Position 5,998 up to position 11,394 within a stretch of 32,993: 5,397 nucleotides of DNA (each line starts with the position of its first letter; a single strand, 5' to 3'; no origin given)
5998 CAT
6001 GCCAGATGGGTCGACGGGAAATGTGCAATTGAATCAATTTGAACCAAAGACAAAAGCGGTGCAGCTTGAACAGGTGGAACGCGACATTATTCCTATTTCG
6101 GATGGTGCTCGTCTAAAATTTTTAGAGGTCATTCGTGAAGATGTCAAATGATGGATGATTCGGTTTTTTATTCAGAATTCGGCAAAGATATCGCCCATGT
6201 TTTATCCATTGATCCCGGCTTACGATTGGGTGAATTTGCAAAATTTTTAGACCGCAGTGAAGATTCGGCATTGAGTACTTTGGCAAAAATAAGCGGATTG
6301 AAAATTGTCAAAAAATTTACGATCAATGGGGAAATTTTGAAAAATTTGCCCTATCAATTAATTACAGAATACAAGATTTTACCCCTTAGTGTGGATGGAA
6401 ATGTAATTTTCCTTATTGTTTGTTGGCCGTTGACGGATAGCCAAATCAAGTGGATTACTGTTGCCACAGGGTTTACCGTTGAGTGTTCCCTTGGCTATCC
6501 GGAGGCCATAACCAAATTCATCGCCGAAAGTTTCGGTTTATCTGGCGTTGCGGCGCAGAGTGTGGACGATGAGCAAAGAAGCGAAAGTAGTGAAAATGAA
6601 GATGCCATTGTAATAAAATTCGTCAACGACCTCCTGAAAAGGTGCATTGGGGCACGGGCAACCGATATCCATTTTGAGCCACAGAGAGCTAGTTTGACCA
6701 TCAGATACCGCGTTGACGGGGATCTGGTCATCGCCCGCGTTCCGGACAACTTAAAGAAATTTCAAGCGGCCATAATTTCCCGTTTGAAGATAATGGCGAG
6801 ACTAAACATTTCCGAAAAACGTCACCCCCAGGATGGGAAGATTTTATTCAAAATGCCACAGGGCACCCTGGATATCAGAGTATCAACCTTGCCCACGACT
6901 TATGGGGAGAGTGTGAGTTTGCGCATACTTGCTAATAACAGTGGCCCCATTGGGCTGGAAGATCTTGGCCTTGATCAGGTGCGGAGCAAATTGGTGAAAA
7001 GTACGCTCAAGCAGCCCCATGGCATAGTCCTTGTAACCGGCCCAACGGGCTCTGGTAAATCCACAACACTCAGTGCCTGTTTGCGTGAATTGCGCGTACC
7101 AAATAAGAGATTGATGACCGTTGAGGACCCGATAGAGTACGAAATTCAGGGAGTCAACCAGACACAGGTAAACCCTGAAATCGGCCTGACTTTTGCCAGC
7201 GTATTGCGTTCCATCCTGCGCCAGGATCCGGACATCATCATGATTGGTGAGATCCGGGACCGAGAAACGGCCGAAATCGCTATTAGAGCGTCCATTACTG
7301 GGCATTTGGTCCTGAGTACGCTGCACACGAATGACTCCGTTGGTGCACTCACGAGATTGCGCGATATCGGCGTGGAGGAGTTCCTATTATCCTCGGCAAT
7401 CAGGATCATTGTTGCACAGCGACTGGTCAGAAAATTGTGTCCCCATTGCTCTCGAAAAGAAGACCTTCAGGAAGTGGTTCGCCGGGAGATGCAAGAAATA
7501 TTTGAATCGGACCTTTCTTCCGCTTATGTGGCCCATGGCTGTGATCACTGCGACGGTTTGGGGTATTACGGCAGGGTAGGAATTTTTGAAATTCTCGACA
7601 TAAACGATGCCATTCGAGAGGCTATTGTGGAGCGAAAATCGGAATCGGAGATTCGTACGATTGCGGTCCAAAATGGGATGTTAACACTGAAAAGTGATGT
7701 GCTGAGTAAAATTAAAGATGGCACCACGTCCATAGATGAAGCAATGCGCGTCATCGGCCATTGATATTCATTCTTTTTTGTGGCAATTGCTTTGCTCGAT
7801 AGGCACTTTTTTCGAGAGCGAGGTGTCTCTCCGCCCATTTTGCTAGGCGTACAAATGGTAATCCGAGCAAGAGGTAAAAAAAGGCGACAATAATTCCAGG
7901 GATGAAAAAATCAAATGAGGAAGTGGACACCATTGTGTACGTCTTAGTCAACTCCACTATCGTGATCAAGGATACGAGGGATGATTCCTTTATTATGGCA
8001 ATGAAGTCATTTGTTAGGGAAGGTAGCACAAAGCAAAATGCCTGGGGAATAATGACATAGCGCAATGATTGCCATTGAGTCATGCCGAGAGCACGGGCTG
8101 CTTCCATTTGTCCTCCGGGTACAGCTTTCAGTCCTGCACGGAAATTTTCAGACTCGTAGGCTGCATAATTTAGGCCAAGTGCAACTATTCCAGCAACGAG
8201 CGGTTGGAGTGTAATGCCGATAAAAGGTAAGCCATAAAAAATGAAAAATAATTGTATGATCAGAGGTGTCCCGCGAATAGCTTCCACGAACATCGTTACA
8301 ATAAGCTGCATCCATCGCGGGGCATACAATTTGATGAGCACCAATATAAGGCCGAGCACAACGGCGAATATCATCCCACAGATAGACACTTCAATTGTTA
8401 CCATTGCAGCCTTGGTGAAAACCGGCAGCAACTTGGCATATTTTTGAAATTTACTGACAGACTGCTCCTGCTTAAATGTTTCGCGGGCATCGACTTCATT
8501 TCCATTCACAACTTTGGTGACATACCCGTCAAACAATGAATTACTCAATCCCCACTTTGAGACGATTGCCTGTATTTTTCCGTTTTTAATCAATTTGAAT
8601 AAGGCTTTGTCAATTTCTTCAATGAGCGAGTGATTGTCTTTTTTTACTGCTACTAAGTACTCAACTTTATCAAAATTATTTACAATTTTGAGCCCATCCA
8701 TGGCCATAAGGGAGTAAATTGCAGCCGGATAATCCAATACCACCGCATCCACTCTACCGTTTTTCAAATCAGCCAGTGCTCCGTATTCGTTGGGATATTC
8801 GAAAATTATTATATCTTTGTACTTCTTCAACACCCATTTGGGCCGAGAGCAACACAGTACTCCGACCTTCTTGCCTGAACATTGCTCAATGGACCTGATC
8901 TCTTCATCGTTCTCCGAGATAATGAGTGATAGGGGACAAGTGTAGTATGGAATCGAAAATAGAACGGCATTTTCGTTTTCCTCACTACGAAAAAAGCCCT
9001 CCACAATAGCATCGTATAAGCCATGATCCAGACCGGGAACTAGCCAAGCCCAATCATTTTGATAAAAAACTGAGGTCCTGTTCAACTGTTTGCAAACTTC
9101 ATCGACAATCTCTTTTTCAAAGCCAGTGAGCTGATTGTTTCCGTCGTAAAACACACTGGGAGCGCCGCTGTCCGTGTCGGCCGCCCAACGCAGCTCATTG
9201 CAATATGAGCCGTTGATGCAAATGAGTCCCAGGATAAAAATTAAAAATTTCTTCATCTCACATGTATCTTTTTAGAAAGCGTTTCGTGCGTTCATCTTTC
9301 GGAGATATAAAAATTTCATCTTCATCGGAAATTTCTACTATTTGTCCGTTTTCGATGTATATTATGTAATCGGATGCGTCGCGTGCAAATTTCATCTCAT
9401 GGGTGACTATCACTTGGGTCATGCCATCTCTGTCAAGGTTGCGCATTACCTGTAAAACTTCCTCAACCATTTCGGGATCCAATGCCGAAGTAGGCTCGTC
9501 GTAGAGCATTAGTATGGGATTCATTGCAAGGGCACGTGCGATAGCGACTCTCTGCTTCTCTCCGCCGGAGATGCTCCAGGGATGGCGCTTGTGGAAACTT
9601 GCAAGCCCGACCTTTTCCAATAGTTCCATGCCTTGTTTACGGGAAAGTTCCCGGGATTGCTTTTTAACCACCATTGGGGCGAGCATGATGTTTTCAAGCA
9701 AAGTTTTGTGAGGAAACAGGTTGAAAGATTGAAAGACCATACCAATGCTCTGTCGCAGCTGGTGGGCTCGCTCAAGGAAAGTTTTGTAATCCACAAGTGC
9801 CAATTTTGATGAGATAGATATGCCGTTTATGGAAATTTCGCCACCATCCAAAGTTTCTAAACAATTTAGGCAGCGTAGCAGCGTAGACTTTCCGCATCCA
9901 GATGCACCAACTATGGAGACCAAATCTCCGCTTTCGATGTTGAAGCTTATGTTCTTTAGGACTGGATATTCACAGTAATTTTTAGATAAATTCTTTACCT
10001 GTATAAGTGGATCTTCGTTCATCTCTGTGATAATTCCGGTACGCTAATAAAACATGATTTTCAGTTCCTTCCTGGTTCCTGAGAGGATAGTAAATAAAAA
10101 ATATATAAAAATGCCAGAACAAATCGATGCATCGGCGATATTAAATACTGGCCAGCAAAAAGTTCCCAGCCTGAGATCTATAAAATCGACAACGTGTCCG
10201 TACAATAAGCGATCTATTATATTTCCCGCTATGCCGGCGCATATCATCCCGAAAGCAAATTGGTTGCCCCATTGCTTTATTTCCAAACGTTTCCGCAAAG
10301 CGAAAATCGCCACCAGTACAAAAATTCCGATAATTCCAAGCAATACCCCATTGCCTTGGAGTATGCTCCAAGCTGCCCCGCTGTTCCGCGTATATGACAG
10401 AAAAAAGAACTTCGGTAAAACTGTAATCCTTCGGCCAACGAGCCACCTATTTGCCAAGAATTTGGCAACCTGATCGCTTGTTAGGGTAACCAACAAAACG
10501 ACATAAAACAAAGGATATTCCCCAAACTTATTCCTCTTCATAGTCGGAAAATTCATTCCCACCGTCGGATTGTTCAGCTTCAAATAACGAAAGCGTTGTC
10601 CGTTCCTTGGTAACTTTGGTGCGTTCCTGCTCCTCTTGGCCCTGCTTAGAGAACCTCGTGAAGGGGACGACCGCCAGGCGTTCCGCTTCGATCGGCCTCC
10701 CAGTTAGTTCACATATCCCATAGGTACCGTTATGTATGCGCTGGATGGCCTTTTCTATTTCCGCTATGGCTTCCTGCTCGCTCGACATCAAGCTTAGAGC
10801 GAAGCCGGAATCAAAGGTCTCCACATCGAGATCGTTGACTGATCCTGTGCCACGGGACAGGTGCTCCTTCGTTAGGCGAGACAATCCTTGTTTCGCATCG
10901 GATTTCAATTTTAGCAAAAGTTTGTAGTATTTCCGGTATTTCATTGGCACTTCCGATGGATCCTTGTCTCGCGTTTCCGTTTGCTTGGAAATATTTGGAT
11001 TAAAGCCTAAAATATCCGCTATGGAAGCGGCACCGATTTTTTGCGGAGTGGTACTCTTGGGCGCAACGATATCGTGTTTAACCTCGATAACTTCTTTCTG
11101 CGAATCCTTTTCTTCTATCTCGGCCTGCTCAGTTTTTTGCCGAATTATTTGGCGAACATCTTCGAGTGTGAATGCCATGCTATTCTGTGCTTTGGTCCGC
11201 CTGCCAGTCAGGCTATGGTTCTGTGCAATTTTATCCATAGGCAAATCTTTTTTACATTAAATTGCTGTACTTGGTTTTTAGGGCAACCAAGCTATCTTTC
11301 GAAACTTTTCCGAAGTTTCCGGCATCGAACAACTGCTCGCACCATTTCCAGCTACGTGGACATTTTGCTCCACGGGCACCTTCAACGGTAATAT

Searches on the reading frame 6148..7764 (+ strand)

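Call 45: search_protein_families(library=pfam, proteins=[window:6148-7764:+], max_evalue=0.00001)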
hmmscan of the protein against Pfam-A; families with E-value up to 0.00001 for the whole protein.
window:6148-7764:+ (538 aa): 2 families
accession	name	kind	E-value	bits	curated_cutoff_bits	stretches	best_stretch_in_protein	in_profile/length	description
PF00437.27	T2SSE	-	1.9e-129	432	24.9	1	149-534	2-370/370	Type II/IV secretion system protein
PF05157.20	MshEN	-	3.2e-06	27.5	23.1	1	58-131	12-86/90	MshEN domain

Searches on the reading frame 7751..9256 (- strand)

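Call 45: search_protein_families(library=pfam, proteins=[window:7751-9256:-], max_evalue=0.00001)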
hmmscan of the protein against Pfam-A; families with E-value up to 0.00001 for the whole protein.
window:7751-9256:- (501 aa): 2 families
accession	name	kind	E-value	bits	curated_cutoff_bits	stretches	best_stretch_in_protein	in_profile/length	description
PF00497.25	SBP_bac_3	-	9.8e-26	90.5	26.4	1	30-236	8-130/132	Bacterial extracellular solute-binding proteins, family 3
PF00528.27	BPD_transp_1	-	2.7e-21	76.6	26.4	1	299-479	2-182/184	Binding-protein-dependent transport system inner membrane component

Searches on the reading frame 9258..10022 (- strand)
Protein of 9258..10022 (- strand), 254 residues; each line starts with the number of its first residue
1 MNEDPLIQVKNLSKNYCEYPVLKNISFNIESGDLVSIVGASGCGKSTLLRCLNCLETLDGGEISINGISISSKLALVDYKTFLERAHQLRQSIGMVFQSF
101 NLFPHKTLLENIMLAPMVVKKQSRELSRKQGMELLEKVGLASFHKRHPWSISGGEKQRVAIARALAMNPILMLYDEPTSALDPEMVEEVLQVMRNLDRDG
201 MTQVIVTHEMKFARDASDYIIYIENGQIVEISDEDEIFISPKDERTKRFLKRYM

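Call 45: search_protein_families(library=pfam, proteins=[window:9258-10022:-], max_evalue=0.00001)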
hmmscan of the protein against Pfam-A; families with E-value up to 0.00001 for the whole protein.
window:9258-10022:- (254 aa): 3 families
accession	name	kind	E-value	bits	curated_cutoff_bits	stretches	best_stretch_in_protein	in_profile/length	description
PF00005.33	ABC_tran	-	4.6e-35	121.6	25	1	22-179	1-137/137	ABC transporter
PF13304.12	AAA_21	-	3.8e-10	40.8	27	0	148-207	235-296/304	AAA domain, putative AbiEii toxin, Type IV TA system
PF02463.25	SMC_N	-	1.8e-07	31.2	40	0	34-217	26-206/220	RecF/RecN/SMC N terminal domain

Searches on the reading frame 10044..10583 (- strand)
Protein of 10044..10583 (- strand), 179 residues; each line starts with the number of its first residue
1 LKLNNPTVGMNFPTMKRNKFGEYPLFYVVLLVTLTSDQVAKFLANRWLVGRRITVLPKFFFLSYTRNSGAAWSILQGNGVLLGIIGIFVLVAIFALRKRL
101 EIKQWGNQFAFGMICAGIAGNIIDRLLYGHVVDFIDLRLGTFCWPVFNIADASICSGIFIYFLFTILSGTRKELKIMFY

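Call 78: search_protein_families(library=pfam, proteins=[window:10044-10583:-], max_evalue=0.001)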
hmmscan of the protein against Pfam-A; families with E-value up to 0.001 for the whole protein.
window:10044-10583:- (179 aa): 1 family
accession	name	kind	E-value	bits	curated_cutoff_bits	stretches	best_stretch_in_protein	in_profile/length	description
PF01252.23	Peptidase_A8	-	6.4e-33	114.4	25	1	30-165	2-140/142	Signal peptidase (SPase) II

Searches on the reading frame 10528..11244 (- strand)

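Call 78: search_protein_families(library=pfam, proteins=[window:10528-11244:-], max_evalue=0.001)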
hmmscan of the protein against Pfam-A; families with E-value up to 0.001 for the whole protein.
window:10528-11244:- (238 aa): 1 family
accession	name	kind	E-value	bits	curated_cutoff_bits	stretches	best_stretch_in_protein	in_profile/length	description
PF01258.23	zf-dskA_traR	-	2.9e-06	27.6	24.9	1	173-207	1-35/36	Prokaryotic dksA/traR C4-type zinc finger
